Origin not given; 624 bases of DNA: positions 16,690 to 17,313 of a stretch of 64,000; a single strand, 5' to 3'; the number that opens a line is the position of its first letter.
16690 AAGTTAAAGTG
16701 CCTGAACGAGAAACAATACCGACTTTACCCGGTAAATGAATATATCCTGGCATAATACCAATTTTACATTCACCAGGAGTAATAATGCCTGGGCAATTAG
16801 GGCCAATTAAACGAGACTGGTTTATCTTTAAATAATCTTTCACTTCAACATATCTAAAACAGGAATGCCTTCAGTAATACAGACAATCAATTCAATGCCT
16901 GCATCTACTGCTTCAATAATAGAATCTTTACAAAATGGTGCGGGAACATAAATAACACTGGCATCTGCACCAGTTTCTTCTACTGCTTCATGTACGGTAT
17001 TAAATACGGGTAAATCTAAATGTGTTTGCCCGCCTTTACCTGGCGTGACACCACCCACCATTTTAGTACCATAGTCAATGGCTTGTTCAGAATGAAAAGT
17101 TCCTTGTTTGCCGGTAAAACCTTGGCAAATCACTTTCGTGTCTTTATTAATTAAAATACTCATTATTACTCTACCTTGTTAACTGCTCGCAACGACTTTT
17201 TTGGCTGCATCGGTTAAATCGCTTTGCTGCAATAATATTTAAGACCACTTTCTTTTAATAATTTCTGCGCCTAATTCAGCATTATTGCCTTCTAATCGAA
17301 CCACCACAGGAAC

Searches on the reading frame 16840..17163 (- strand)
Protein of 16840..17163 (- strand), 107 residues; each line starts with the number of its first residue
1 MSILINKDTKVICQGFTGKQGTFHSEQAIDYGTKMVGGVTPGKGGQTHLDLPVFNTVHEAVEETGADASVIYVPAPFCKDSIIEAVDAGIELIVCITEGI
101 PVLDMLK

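Call 30: list_cluster_members(proteins=[window:16840-17163:-, window:24743-24997:-, window:37902-38162:-, window:25860-26759:+, window:40425-40877:-, window:40979-41431:-, window:41478-41888:-, window:19987-20493:-, window:24998-25351:-, window:15534-16229:+])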
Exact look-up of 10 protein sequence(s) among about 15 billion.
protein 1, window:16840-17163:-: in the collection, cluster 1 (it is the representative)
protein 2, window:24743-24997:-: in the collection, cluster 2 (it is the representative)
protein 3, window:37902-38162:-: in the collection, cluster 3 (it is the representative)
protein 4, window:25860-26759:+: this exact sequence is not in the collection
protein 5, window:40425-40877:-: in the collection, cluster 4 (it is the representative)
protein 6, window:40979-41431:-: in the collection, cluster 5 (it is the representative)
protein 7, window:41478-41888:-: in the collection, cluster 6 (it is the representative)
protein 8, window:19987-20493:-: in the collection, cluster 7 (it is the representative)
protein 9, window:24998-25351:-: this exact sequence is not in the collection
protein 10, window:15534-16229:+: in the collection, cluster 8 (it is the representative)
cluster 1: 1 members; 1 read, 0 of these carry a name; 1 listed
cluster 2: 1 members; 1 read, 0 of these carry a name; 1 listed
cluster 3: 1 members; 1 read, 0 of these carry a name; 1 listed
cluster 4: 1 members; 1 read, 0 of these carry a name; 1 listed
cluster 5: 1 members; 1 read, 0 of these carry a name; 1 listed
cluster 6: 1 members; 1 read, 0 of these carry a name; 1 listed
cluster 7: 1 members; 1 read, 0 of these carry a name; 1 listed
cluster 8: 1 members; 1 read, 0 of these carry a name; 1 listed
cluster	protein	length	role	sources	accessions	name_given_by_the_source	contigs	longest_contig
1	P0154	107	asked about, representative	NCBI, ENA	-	-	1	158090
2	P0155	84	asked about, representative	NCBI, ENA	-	-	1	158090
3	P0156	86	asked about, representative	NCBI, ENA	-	-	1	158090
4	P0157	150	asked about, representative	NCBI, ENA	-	-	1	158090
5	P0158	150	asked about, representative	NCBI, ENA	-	-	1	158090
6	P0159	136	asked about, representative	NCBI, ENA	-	-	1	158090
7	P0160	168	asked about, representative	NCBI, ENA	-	-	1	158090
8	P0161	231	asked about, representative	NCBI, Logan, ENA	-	-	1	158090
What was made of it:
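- (8) The seven frameshift-fragment ORFs that were looked up are recorded only from the deposited contig, never from Logan (call 30).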
